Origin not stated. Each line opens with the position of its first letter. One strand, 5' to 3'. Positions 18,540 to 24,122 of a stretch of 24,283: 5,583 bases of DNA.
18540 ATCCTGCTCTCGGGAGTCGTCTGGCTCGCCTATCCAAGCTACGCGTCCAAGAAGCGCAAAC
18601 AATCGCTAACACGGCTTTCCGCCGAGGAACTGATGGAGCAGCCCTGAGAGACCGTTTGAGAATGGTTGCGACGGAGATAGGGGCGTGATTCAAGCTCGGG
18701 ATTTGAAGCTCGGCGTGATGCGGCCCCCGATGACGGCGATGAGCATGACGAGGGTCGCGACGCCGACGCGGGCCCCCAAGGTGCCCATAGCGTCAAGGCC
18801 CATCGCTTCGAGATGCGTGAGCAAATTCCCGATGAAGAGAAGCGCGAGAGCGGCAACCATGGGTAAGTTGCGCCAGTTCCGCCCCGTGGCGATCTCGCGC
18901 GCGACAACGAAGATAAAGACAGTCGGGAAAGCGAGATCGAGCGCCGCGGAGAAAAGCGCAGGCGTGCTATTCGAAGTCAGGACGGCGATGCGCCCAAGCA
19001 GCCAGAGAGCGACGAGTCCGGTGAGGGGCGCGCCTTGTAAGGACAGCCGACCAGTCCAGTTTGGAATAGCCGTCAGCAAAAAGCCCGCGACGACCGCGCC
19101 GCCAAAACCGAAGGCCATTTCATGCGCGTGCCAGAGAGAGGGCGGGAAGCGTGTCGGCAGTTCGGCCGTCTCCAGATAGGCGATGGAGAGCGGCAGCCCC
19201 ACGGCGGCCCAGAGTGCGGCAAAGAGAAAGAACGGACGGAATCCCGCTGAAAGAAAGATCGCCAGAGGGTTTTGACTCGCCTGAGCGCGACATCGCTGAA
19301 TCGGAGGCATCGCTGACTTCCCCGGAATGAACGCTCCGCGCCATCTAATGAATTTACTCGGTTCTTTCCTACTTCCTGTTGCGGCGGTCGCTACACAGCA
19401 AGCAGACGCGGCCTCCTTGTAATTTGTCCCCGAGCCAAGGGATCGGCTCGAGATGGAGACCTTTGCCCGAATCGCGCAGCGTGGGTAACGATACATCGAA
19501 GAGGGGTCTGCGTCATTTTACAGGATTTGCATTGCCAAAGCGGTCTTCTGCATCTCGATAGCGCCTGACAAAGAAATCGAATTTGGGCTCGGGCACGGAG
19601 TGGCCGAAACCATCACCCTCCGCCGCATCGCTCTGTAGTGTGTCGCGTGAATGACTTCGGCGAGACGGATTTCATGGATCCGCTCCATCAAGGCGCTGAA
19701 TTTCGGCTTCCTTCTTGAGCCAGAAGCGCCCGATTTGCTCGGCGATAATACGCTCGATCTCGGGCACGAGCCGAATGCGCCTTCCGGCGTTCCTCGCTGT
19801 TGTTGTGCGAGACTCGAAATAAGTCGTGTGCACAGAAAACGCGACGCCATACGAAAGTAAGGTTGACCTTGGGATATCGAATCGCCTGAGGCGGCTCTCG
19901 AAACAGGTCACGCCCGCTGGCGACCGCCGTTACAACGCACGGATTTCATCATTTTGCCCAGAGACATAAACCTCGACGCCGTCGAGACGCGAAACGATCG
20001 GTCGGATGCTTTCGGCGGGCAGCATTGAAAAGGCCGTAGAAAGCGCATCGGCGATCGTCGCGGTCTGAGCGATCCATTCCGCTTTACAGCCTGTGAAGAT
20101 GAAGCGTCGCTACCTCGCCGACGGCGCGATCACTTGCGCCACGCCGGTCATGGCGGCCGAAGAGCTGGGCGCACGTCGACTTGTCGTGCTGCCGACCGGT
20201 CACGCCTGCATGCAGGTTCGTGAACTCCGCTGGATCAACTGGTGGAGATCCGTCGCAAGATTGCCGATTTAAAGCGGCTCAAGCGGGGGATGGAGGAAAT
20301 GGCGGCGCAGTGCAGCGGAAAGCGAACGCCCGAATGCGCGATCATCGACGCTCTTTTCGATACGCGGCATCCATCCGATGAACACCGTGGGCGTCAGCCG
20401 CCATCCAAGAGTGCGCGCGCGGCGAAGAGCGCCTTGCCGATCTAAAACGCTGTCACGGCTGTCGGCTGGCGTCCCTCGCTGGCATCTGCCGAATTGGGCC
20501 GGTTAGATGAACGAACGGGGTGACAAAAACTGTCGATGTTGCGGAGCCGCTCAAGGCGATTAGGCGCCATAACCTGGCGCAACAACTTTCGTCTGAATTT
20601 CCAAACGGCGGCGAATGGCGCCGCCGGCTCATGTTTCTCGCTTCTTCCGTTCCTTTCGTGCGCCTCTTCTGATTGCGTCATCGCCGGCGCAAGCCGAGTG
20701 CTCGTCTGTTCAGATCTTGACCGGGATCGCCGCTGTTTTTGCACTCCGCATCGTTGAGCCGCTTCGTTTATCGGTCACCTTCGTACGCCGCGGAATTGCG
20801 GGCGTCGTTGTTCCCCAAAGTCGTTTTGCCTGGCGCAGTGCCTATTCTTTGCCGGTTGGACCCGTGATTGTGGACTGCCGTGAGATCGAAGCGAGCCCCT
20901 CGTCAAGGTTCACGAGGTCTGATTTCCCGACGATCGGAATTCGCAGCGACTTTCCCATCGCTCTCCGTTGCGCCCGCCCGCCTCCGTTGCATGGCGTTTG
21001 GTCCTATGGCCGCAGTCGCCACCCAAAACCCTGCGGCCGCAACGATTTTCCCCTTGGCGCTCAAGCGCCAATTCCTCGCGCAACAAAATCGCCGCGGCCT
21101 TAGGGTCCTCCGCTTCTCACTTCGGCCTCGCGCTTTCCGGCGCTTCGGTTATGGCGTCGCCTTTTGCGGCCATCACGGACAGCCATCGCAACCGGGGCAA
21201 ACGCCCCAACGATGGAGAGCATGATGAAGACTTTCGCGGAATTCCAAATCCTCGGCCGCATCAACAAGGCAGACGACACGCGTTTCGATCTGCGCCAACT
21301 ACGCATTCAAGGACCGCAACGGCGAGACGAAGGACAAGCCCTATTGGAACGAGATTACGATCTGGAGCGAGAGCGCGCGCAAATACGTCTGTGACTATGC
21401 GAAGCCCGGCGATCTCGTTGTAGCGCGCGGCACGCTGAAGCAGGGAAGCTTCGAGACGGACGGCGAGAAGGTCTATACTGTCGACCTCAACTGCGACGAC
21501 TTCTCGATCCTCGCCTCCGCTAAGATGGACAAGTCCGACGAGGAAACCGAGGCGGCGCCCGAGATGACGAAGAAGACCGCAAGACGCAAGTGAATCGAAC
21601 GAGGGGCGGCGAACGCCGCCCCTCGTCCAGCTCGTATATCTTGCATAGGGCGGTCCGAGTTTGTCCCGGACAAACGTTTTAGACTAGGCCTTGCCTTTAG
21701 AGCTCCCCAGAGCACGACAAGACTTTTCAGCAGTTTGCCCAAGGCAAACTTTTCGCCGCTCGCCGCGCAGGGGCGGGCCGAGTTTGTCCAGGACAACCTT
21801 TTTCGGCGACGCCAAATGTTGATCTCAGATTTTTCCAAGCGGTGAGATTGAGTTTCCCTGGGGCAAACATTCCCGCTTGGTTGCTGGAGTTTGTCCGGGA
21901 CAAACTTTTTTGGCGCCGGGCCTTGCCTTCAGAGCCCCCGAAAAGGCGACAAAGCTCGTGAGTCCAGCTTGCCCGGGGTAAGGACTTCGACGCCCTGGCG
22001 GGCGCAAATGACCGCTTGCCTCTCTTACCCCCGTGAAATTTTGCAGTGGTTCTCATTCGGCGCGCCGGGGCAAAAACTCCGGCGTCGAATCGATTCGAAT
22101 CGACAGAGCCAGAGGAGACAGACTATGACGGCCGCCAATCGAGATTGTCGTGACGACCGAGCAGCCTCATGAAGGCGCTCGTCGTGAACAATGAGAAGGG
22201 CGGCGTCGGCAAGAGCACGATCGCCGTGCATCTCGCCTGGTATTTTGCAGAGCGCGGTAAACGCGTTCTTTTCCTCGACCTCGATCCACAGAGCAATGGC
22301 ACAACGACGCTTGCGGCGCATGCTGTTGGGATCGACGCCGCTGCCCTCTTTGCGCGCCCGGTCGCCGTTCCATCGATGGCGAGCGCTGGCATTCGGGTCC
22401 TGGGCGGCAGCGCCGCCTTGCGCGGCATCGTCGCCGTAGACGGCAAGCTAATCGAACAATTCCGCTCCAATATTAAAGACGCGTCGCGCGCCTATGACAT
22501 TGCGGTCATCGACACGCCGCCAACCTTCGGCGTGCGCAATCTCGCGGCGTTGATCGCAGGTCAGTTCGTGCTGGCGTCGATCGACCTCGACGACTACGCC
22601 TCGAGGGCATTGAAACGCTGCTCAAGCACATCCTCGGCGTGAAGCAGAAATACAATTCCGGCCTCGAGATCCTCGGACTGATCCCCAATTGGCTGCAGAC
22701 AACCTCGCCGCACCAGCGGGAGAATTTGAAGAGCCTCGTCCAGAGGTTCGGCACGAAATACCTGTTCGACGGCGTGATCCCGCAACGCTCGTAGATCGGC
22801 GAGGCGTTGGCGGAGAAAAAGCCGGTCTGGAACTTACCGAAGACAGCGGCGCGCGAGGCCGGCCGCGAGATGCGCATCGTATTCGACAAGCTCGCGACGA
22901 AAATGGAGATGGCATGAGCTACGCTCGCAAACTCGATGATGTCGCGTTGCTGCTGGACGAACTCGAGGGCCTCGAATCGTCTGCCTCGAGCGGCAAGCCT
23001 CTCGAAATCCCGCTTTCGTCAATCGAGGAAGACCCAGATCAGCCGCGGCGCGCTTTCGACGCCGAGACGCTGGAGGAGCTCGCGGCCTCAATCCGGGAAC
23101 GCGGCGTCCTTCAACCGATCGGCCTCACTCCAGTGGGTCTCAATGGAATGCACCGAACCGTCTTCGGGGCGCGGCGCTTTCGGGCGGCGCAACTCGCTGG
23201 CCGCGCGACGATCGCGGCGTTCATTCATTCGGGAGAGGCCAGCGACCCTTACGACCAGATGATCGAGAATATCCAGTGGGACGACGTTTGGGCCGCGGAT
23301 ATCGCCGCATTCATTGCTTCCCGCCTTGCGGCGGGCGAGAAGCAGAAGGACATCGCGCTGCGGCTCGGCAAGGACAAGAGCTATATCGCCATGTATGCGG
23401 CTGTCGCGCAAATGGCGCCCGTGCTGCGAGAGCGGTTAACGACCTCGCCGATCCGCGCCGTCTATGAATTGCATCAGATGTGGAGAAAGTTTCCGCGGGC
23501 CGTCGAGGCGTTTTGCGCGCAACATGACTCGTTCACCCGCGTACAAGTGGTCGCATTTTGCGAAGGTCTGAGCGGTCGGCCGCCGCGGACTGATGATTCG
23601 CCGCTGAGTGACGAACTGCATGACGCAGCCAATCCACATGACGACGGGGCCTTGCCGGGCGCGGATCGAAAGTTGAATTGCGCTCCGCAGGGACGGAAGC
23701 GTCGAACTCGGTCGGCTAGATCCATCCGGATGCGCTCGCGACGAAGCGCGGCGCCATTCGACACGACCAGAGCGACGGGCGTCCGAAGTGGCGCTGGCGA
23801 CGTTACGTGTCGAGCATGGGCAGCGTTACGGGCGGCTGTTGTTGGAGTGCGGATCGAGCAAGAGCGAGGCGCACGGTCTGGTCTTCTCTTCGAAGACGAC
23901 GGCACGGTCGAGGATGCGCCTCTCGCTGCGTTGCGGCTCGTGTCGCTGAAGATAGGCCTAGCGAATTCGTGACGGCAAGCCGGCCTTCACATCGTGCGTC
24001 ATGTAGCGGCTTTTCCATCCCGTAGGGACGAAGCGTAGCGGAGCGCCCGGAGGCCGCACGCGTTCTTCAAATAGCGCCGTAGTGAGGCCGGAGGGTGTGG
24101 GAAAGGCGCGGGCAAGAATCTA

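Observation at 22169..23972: Partition module with a doubly disrupted parA but an intact, translationally coupled parB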

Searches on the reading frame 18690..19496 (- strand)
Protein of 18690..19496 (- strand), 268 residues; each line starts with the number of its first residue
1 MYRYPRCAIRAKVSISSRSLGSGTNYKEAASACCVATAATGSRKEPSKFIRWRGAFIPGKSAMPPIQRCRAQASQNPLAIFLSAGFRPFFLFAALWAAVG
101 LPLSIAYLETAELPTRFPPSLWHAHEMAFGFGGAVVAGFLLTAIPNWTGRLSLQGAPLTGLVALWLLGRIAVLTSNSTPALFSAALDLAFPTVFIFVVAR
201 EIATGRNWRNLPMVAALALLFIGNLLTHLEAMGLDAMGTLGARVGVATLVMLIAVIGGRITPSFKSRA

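Call 9: search_protein_families(library=pfam, proteins=[window:18690-19496:-], max_evalue=0.01)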
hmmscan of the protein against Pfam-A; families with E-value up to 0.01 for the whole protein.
window:18690-19496:- (268 aa): 1 family
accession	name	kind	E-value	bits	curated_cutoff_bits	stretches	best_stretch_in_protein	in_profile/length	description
PF05940.17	NnrS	-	4.8e-56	191.1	28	1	81-267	2-188/371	NnrS protein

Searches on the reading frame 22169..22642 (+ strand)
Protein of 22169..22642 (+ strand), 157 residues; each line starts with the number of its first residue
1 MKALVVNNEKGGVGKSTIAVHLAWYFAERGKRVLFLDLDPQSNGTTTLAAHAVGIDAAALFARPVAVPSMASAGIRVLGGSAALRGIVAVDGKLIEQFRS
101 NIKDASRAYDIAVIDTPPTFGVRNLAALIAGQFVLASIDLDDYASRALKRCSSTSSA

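Call 33: find_encoding_contigs(protein=window:22169-22642:+, flank=10000, max_places=10)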
Protein window:22169-22642:+ (157 aa): 1 contig read that carries it; 1 place shown.
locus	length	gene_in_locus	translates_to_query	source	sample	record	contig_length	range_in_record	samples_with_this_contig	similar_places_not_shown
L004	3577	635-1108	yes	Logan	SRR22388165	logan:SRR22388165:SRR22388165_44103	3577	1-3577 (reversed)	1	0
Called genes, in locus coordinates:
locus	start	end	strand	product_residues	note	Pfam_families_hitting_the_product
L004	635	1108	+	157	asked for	PF00142:Fer4_NifH (weak), PF01656:CbiA, PF02374:ArsA_ATPase (weak), PF09140:MipZ, PF10609:ParA, PF13614:AAA_31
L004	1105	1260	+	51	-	-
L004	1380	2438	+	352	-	PF02195:ParB_N, PF08535:KorB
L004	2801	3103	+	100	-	-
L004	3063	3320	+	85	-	PF21983:NikA-like (weak), PF05713:MobC (weak)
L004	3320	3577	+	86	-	?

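Call 46: search_protein_families(library=pfam, proteins=[L027:898-1956:+], max_evalue=1)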
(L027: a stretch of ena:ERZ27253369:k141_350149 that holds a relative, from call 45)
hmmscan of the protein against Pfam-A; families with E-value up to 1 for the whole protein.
L027:898-1956:+ (352 aa): 4 families
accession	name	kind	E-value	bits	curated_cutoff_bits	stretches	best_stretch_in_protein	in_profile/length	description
PF02195.25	ParB_N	-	1.4e-20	73.5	26.3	1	31-121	5-95/95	ParB N-terminal domain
PF08535.16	KorB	-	3.2e-16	59.5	22.3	1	141-211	3-78/89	KorB domain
PF06613.17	KorB_C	-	0.0014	19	25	1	293-345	5-56/59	KorB C-terminal beta-barrel domain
PF00296.26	Bac_luciferase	-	0.0065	16.3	27.9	1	71-159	157-246/314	Luciferase-like monooxygenase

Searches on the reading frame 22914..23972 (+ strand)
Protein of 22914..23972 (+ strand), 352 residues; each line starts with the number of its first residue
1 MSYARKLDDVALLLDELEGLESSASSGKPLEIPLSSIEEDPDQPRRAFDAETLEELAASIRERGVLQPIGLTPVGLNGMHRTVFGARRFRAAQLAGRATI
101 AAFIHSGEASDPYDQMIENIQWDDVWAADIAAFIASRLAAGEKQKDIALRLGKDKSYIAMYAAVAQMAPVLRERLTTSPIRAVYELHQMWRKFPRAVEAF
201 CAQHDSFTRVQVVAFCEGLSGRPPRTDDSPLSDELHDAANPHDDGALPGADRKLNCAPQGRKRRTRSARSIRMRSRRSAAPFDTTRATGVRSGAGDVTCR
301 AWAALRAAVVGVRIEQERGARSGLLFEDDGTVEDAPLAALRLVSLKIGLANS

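Call 6: search_protein_families(library=pfam, proteins=[window:22914-23972:+], max_evalue=0.01)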
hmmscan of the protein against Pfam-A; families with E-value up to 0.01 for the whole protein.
window:22914-23972:+ (352 aa): 2 families
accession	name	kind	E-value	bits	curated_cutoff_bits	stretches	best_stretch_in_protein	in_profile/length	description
PF02195.25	ParB_N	-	2.3e-19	69.7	26.3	1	31-121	5-95/95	ParB N-terminal domain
PF08535.16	KorB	-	2e-16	60.2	22.3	1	141-209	3-76/89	KorB domain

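Call 19: find_encoding_contigs(protein=window:22914-23972:+, flank=10000, max_places=10)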
Protein window:22914-23972:+ (352 aa): 1 contig read that carries it; 1 place shown.
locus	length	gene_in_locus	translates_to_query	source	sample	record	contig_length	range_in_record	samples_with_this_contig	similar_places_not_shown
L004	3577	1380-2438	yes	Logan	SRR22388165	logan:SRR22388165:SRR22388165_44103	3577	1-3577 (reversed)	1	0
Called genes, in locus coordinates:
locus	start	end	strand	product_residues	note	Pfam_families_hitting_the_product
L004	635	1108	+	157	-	PF00142:Fer4_NifH (weak), PF01656:CbiA, PF02374:ArsA_ATPase (weak), PF09140:MipZ, PF10609:ParA, PF13614:AAA_31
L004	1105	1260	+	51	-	-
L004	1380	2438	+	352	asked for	PF02195:ParB_N, PF08535:KorB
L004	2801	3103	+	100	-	-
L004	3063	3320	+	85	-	PF21983:NikA-like (weak), PF05713:MobC (weak)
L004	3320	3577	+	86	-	?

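Call 45: find_encoding_contigs(protein=P0003, flank=10000, max_places=10)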
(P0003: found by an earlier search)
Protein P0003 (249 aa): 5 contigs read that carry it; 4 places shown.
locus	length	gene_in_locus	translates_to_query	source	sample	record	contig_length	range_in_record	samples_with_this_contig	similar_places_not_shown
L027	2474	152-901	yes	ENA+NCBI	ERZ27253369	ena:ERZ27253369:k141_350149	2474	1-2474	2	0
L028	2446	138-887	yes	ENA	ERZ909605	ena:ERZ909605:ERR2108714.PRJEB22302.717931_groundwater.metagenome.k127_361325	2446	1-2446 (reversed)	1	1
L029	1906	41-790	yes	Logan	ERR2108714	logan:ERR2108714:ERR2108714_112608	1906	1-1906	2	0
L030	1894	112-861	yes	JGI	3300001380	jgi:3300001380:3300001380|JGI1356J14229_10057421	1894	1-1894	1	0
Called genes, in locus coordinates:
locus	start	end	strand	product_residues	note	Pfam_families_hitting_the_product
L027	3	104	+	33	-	?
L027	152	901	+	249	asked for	PF00142:Fer4_NifH (faint), PF01656:CbiA, PF06564:CBP_BcsQ (faint), PF09140:MipZ, PF10609:ParA, PF13614:AAA_31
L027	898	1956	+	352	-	PF02195:ParB_N, PF08535:KorB, PF06613:KorB_C (weak)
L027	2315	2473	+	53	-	?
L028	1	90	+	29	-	?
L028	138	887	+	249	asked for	PF00142:Fer4_NifH (faint), PF01656:CbiA, PF06564:CBP_BcsQ (faint), PF09140:MipZ, PF10609:ParA, PF13614:AAA_31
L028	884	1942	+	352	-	PF02195:ParB_N, PF08535:KorB, PF06613:KorB_C (weak)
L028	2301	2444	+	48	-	?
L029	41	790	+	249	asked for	PF00142:Fer4_NifH (faint), PF01656:CbiA, PF06564:CBP_BcsQ (faint), PF09140:MipZ, PF10609:ParA, PF13614:AAA_31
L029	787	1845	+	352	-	PF02195:ParB_N, PF08535:KorB, PF06613:KorB_C (weak)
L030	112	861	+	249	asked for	PF00142:Fer4_NifH (faint), PF01656:CbiA, PF06564:CBP_BcsQ (faint), PF09140:MipZ, PF10609:ParA, PF13614:AAA_31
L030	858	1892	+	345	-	?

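Call 46: search_protein_families(library=pfam, proteins=[window:22914-23972:+, L027:898-1956:+], max_evalue=1)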
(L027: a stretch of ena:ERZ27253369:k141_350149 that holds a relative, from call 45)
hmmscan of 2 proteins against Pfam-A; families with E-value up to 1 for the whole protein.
window:22914-23972:+ (352 aa): 3 families
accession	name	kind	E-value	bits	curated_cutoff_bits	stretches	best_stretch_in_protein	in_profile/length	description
PF02195.25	ParB_N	-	2.3e-19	69.7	26.3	1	31-121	5-95/95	ParB N-terminal domain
PF08535.16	KorB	-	2e-16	60.2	22.3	1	141-209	3-76/89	KorB domain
PF03704.23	BTAD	-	0.11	13.3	22.1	1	117-186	41-109/146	Bacterial transcriptional activator domain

L027:898-1956:+ (352 aa): 4 families
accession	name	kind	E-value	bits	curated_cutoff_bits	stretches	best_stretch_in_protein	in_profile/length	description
PF02195.25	ParB_N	-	1.4e-20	73.5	26.3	1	31-121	5-95/95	ParB N-terminal domain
PF08535.16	KorB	-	3.2e-16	59.5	22.3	1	141-211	3-78/89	KorB domain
PF06613.17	KorB_C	-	0.0014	19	25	1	293-345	5-56/59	KorB C-terminal beta-barrel domain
PF00296.26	Bac_luciferase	-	0.0065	16.3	27.9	1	71-159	157-246/314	Luciferase-like monooxygenase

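Call 62: search_solved_structures(query=window:22914-23972:+, max_evalue=1e-10, show_alignments=2)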
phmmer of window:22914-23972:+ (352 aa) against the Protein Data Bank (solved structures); distinct sequences matched with E-value up to 1e-10: 12.
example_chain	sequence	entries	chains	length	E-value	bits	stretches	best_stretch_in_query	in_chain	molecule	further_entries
8qa8_A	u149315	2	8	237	4.2e-26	95.3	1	11-203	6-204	Transcriptional repressor protein KorB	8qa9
1vz0_A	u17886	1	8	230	6.3e-20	74.9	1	26-182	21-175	Chromosome-partitioning protein Spo0J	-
6t1f_A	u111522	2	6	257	6e-18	68.4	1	25-174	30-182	Chromosome-partitioning protein ParB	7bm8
7o0n_A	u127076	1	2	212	5.8e-16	61.9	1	30-160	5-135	ParB family protein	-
7bnk_A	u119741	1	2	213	2.5e-15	59.8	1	29-160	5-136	ParB family protein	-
6sdk_A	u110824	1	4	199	5.9e-15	58.6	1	31-167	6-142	Stage 0 sporulation protein J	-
4umk_A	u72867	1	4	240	8.7e-15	58.1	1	26-168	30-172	PROBABLE CHROMOSOME-PARTITIONING PROTEIN PARB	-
7nfu_A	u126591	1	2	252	2e-14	56.9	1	18-177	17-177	Nucleoid occlusion protein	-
7bnr_A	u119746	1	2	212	2e-14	56.9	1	30-160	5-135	ParB family protein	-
7ng0_A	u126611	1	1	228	5.7e-14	55.4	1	31-177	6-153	Nucleoid occlusion protein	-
1r71_A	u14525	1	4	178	2.3e-13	53.4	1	88-230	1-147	Transcriptional repressor protein korB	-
7ol9_A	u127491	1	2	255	1.7e-12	50.5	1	21-176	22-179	Nucleoid occlusion protein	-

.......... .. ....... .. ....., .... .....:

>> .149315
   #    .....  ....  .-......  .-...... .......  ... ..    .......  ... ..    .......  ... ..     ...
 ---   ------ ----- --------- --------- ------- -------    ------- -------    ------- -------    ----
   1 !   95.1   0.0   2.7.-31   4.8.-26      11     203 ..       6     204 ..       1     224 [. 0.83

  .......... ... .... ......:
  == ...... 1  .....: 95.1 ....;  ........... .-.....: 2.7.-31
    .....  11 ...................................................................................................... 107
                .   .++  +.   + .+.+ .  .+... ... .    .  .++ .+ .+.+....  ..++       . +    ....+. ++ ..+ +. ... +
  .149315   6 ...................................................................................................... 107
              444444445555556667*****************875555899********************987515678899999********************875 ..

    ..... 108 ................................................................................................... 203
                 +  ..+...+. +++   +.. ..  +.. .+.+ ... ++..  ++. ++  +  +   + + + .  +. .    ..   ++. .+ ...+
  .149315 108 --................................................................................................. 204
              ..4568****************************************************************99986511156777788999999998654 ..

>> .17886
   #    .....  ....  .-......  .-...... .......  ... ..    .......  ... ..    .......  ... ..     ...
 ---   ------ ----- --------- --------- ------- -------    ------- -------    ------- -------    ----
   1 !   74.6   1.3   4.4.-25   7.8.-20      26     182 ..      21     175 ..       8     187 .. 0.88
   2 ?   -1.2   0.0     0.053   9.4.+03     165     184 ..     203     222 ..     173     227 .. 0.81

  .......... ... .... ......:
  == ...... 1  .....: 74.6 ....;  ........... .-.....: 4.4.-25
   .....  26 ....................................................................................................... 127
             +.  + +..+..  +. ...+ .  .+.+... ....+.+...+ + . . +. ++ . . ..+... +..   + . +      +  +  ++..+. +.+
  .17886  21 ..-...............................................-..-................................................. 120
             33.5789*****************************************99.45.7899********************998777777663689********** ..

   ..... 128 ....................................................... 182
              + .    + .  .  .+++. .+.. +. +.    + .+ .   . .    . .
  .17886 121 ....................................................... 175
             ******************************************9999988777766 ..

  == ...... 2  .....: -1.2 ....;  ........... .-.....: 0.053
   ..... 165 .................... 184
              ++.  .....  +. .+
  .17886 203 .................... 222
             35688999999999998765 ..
